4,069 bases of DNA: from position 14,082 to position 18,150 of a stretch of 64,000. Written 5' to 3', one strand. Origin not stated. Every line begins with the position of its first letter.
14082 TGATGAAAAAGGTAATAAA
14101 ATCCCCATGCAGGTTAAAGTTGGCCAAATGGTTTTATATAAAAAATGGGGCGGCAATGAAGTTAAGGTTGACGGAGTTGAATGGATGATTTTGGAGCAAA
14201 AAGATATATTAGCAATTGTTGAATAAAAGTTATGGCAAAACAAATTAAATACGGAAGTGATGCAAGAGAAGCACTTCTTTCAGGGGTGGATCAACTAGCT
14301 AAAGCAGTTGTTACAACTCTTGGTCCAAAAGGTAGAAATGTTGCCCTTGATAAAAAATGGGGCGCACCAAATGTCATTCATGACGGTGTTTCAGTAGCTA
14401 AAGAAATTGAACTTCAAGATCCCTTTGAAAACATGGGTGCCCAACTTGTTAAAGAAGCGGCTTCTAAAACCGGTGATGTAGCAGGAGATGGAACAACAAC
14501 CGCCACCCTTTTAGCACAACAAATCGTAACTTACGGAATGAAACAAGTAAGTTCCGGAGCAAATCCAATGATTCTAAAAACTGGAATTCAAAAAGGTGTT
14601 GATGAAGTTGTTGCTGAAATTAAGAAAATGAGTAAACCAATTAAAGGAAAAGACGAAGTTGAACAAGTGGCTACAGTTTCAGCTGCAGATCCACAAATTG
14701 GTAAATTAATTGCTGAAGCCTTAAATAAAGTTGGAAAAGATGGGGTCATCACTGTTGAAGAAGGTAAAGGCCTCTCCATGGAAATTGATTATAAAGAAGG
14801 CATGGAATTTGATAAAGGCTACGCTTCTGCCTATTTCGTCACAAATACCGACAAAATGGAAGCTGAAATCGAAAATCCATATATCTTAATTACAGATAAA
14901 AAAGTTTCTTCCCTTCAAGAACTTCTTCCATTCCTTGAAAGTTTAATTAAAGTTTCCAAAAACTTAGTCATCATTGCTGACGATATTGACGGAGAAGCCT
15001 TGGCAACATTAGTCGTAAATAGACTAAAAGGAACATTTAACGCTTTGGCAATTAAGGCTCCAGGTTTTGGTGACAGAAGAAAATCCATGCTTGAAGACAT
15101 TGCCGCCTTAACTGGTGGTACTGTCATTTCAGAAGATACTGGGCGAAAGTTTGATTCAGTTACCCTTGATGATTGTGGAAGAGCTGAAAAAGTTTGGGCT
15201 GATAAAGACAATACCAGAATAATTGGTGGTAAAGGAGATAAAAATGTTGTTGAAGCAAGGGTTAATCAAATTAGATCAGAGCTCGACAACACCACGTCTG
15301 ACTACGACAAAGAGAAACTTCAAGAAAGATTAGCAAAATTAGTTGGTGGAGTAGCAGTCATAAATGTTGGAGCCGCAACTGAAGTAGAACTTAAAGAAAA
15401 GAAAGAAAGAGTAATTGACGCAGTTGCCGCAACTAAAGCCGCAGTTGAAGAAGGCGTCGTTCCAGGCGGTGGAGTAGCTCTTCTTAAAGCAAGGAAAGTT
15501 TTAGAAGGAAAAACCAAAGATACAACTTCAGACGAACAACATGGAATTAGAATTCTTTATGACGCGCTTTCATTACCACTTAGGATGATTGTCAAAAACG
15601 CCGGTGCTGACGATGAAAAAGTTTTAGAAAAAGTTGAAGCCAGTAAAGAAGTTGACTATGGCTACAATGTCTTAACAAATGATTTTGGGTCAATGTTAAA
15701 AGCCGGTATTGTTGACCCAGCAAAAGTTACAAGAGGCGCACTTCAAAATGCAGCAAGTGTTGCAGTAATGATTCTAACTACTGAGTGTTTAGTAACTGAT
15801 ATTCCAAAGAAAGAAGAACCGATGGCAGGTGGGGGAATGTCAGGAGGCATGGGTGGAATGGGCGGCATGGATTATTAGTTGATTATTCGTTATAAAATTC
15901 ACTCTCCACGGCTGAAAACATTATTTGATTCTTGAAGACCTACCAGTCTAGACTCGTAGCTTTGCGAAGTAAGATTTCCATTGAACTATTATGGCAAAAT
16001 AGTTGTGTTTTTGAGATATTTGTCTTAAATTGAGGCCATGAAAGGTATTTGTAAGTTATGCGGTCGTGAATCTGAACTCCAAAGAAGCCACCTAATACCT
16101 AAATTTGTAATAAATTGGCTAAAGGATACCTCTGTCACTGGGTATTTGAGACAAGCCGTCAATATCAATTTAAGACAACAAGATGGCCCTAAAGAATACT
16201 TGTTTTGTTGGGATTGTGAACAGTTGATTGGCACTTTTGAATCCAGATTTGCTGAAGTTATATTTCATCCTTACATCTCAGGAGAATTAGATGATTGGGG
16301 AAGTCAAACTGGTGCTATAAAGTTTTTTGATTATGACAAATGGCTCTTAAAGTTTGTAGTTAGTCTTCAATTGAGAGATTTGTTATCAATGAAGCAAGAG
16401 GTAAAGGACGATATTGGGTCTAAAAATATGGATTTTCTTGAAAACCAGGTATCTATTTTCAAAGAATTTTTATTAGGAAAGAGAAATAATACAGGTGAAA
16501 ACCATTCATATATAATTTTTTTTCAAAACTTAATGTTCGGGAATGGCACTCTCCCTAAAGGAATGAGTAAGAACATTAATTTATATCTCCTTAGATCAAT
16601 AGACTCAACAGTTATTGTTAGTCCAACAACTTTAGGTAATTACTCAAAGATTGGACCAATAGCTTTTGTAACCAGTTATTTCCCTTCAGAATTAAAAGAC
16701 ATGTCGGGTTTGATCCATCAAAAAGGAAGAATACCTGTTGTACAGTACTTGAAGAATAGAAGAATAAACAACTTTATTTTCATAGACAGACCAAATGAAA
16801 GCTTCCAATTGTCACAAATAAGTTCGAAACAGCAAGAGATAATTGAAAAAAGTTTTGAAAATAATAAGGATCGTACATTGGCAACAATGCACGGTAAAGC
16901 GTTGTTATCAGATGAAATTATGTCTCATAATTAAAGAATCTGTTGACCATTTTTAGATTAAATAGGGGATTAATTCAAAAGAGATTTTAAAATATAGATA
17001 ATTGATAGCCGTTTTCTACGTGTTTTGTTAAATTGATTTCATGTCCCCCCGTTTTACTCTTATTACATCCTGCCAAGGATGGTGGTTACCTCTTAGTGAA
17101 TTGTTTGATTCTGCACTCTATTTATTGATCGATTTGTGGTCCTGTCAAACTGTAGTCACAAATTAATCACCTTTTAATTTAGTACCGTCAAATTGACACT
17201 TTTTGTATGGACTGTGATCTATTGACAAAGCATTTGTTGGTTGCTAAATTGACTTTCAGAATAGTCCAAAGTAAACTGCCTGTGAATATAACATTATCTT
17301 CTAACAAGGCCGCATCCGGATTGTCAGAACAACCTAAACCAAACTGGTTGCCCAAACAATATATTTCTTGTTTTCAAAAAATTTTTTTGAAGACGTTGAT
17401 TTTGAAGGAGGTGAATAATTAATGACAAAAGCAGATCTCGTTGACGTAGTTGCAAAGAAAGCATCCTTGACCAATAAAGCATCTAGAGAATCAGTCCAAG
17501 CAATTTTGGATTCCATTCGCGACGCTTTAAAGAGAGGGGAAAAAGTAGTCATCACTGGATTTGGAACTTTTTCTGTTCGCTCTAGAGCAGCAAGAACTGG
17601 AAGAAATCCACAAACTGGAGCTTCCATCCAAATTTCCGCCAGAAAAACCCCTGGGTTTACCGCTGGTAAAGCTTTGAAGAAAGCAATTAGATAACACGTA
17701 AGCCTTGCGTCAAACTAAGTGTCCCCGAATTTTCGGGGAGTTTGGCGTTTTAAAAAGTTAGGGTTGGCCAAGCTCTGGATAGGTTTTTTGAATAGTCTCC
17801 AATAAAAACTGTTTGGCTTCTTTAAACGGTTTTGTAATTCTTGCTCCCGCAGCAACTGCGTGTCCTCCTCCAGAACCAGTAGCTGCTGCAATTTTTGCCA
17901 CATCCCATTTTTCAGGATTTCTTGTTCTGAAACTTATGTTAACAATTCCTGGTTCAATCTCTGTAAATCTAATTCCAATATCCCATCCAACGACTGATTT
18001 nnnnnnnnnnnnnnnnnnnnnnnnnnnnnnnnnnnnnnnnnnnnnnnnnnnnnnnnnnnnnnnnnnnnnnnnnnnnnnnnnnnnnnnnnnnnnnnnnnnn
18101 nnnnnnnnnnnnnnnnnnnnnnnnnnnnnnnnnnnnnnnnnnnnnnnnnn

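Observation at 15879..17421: AT-rich islet between groEL and hup carrying an HNH-like zinc-ribbon protein and a 490-bp non-coding region with reiterated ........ motifs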

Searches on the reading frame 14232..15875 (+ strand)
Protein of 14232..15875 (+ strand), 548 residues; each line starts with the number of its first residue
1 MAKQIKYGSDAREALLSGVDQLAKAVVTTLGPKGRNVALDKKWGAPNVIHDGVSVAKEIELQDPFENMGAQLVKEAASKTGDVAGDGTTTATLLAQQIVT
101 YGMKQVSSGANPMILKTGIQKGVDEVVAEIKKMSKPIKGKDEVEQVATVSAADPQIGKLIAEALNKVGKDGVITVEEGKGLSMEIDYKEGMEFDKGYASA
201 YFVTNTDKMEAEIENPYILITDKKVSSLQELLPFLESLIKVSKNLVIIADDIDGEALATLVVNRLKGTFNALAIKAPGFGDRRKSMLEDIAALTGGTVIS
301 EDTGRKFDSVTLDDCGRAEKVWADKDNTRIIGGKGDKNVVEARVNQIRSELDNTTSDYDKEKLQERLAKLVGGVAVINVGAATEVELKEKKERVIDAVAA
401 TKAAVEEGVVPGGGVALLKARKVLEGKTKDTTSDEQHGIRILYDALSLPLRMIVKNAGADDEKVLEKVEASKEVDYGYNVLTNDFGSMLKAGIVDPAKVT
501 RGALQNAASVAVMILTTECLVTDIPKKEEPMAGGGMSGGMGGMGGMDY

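Call 53: list_cluster_members(proteins=[P0001, window:14232-15875:+, window:17422-17691:+])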
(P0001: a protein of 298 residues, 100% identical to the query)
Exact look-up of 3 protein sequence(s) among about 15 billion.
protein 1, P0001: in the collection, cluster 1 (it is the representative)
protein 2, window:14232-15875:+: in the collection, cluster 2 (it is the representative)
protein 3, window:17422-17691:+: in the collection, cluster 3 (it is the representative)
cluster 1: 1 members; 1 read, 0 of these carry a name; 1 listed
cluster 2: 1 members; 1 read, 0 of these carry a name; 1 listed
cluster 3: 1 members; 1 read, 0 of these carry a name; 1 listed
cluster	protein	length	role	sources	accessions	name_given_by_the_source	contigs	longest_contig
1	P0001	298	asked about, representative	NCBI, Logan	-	-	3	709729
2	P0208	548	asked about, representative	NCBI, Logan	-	-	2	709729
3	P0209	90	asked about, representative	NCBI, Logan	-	-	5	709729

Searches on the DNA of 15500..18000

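Call 15: search_rna_families(source=window, start=15500, end=18000, threshold=evalue, max_evalue=1)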
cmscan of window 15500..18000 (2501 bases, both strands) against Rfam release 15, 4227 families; matches with E-value up to 1: 2.
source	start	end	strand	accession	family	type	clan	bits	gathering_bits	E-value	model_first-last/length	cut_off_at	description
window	16922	16964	-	RF01379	CRISPR-DR66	Gene; CRISPR;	CL00014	23.1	45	0.52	1-37/37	no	CRISPR RNA direct repeat element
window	16301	16373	-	RF00295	snoTBR7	Gene; snRNA; snoRNA; CD-box;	-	22.9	45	0.12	1-75/75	no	Small nucleolar RNA TBR7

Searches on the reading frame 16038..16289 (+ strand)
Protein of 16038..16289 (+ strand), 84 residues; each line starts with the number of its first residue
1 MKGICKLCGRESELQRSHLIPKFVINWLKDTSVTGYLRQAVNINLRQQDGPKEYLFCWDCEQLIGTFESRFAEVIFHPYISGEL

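Call 46: search_protein_families(library=pfam, proteins=[window:16038-16289:+], max_evalue=10)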
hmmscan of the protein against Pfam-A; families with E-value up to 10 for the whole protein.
seq(84 aa): 1 family
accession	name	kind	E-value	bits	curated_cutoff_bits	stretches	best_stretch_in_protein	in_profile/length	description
PF14354.12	Lar_restr_allev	-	0.099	13.3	28.6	1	5-62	6-33/58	Restriction alleviation protein Lar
